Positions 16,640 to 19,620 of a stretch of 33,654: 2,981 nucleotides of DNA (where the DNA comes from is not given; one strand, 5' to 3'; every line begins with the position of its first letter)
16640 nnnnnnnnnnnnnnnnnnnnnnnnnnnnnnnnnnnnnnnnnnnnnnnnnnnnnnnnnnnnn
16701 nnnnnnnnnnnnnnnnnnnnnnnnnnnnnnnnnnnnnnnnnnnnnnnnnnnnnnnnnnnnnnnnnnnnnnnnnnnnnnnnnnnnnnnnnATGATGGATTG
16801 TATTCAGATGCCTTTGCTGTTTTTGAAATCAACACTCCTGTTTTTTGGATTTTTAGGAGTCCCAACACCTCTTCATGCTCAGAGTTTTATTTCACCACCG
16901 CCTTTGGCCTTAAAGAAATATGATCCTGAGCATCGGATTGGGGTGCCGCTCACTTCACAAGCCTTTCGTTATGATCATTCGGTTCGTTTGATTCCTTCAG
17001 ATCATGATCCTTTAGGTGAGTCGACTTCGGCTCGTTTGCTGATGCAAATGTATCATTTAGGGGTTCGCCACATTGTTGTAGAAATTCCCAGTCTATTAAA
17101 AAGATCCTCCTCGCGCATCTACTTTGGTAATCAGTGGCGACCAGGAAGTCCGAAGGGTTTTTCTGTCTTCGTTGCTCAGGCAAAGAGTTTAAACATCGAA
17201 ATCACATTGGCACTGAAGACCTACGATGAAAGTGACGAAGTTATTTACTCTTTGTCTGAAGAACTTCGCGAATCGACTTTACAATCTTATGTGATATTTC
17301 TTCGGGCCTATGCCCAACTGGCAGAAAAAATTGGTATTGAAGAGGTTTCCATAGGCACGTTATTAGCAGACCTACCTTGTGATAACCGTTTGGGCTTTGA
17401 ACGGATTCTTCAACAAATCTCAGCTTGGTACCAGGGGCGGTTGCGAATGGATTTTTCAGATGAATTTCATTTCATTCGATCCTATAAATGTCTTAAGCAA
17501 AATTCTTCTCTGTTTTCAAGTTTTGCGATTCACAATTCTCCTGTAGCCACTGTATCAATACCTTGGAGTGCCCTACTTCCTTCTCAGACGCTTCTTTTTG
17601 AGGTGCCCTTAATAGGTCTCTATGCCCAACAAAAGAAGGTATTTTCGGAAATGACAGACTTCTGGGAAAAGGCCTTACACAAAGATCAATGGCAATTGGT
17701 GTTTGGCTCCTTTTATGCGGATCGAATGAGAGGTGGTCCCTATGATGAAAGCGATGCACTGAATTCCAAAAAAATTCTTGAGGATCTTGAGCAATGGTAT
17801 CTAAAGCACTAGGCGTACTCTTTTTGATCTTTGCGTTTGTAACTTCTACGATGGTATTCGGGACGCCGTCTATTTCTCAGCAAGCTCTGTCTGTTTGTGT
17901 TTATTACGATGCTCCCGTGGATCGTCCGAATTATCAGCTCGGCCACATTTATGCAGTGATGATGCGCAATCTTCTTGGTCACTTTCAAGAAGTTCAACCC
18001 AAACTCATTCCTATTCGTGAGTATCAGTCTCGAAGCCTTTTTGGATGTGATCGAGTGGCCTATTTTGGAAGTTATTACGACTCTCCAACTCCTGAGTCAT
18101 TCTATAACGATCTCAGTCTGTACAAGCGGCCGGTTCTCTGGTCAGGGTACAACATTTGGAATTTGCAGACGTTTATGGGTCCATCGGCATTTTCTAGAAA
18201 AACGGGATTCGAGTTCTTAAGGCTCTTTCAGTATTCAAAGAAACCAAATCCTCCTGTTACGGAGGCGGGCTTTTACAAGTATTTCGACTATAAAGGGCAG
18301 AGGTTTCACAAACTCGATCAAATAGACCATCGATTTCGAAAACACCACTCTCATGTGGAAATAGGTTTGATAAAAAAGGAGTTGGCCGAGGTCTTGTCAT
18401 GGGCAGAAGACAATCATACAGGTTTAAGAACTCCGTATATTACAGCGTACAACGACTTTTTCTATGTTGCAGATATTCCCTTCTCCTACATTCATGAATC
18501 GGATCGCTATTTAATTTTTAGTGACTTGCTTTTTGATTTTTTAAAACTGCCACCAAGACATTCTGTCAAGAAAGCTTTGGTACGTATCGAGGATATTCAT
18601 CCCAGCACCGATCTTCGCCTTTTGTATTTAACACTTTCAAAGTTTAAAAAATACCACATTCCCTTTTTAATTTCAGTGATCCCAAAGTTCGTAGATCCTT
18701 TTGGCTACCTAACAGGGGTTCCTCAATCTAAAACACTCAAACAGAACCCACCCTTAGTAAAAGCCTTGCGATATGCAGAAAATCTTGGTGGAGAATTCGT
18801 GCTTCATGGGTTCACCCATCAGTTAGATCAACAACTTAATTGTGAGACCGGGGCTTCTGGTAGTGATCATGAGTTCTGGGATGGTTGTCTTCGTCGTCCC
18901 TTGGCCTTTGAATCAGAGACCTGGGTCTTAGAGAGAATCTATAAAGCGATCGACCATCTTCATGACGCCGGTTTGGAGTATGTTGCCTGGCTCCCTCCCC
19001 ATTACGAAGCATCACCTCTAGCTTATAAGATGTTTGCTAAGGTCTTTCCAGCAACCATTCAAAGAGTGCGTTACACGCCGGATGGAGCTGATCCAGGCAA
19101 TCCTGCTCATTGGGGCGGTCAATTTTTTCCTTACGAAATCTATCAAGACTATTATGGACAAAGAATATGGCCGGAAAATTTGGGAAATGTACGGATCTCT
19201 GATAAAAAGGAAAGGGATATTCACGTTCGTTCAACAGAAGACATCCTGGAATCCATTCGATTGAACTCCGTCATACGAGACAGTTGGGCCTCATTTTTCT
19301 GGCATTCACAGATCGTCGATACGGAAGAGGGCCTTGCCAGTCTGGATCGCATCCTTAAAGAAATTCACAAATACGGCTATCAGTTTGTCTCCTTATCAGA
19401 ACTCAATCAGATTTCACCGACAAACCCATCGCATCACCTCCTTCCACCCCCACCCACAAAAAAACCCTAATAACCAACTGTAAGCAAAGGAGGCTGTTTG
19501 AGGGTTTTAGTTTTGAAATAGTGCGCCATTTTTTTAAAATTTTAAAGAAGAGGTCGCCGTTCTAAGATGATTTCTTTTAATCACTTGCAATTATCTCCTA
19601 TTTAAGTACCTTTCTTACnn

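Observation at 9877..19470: Candidate undescribed synthase-dependent exopolysaccharide system built around an NfrB-type synthase and WecB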

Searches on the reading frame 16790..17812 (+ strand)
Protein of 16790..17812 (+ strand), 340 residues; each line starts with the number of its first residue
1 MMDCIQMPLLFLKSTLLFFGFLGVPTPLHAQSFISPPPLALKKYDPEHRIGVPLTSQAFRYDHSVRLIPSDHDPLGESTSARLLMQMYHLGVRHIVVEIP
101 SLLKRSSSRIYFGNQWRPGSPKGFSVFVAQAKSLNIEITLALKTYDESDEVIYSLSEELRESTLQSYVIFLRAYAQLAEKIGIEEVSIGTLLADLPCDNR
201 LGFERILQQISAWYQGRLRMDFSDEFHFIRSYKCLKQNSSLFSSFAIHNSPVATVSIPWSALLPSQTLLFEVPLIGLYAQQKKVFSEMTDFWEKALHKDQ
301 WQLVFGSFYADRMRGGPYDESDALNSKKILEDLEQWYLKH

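Call 4: search_protein_families(library=pfam, proteins=[window:16790-17812:+], max_evalue=0.1)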
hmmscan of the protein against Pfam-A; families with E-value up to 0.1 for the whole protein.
window:16790-17812:+ (340 aa): 1 family
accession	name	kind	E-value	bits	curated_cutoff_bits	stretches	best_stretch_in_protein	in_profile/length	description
PF22612.2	GH113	-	0.024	14.5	27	1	157-219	102-163/289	Glycoside Hydrolase Family 113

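Call 5: search_protein_families(library=ncbifam, proteins=[window:16790-17812:+], max_evalue=0.1)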
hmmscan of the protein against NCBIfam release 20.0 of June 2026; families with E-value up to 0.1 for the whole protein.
window:16790-17812:+ (340 aa): 0 families

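Call 82: search_solved_structures(query=A6, max_evalue=1)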
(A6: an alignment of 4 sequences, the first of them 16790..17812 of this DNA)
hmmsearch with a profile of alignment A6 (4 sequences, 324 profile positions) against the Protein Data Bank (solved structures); distinct sequences matched with E-value up to 1: 7.
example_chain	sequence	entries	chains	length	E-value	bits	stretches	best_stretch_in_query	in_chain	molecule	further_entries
7dv7_A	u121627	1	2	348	1.3e-07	34.7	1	63-209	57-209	Endo-beta-1,4-mannanase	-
7dvz_A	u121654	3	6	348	3e-07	33.5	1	63-209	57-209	Endo-beta-1,4-mannanase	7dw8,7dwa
7dvj_A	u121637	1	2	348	3.1e-07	33.5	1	63-209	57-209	Endo-beta-1,4-mannanase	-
5ylh_A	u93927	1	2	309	4e-05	26.6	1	111-209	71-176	beta-1,4-mannanase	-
5yli_B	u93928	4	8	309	4.2e-05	26.5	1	111-209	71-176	beta-1,4-mannanas | beta-1,4-mannanase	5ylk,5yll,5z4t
4cd6_A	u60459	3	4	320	0.00018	24.4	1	62-201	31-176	ENDO-BETA-1,4-MANNANASE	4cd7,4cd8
3civ_A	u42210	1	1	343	0.00021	24.2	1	62-201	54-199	Endo-beta-1,4-mannanase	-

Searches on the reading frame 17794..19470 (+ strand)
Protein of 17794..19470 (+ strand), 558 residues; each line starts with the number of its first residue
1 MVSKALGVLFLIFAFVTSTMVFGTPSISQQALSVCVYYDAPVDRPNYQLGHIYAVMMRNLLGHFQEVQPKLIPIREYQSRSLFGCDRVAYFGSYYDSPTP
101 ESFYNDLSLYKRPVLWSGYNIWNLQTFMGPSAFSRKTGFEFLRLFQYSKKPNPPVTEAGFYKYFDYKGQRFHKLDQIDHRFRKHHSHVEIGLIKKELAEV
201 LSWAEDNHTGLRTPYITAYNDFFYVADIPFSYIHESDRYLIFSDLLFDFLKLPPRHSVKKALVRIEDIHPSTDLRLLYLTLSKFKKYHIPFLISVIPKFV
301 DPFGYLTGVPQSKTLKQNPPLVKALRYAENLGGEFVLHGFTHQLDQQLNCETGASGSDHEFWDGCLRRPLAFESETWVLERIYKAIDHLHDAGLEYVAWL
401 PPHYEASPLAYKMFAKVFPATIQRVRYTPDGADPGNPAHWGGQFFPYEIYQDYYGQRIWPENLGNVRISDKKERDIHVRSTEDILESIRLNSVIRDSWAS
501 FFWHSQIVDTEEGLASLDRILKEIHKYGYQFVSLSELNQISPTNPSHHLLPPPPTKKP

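Call 4: search_protein_families(library=pfam, proteins=[window:17794-19470:+], max_evalue=0.1)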
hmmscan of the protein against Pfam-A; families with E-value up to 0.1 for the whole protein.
window:17794-19470:+ (558 aa): 1 family
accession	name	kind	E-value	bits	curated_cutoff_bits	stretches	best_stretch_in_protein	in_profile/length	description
PF10096.14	DUF2334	-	5.3e-43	147.4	26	1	260-519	1-198/203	Uncharacterized protein conserved in bacteria (DUF2334)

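Call 5: search_protein_families(library=ncbifam, proteins=[window:17794-19470:+], max_evalue=0.1)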
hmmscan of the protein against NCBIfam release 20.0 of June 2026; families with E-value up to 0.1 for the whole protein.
window:17794-19470:+ (558 aa): 1 family
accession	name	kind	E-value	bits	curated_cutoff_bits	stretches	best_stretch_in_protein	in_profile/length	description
NF053788.1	GlcNAc_PG_deac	equivalog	0.026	14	280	1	312-347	44-79/241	N-acetylglucosaminyl phosphatidylglycerol deacetylase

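Call 17: search_solved_structures(query=window:17794-19470:+, max_evalue=1)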
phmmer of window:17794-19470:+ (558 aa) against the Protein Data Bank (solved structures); distinct sequences matched with E-value up to 1: 0.

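Call 81: search_solved_structures(query=A5, max_evalue=1, show_alignments=2)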
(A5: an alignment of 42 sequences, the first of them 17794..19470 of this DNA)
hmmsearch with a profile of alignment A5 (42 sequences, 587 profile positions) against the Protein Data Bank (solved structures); distinct sequences matched with E-value up to 1: 0.

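Call 97: search_protein_families(library=pfam, alignment_id=A5, max_evalue=1)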
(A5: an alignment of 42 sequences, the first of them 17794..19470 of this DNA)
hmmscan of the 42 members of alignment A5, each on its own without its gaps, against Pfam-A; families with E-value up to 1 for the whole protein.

A. member 1, window:17794-19470:+ (558 aa): 1 family
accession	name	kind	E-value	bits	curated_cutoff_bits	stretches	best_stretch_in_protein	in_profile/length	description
PF10096.14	DUF2334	-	5.3e-43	147.4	26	1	260-519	1-198/203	Uncharacterized protein conserved in bacteria (DUF2334)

B. families by the number of members that match (of 42 scanned): 8 families
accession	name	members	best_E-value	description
PF10096.14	DUF2334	42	5.3e-47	Uncharacterized protein conserved in bacteria (DUF2334)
PF06399.18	GFRP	2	0.025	GTP cyclohydrolase I feedback regulatory protein (GFRP)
PF16978.11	CRIM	1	0.0062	SAPK-interacting protein 1 (Sin1), middle CRIM domain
PF10126.14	Nit_Regul_Hom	1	0.018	Uncharacterized protein, homolog of nitrogen regulatory protein PII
PF02807.20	ATP-gua_PtransN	1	0.019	ATP:guanido phosphotransferase, N-terminal domain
PF18681.6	DUF5634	1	0.066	Family of unknown function (DUF5634)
PF22170.1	AnkX_ins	1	0.14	Phosphocholine transferase AnkX insertion domain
PF22748.1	PexRD54_WY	1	0.17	Effector PexRD54, WY-domain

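Call 98: search_protein_families(library=ncbifam, alignment_id=A5, max_evalue=1)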
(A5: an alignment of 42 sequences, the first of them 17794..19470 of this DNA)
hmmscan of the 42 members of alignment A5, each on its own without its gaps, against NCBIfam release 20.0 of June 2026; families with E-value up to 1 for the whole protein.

A. member 1, window:17794-19470:+ (558 aa): 1 family
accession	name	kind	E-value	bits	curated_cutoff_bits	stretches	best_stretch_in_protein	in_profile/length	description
NF053788.1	GlcNAc_PG_deac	equivalog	0.026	14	280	1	312-347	44-79/241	N-acetylglucosaminyl phosphatidylglycerol deacetylase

B. families by the number of members that match (of 42 scanned): 3 families
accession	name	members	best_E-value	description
NF053788.1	GlcNAc_PG_deac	3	0.00012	N-acetylglucosaminyl phosphatidylglycerol deacetylase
TIGR02764.1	spore_ybaN_pdaB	1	0.028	polysaccharide deacetylase family sporulation protein PdaB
NF010736.0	PRK14138.1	1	0.18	NAD-dependent deacetylase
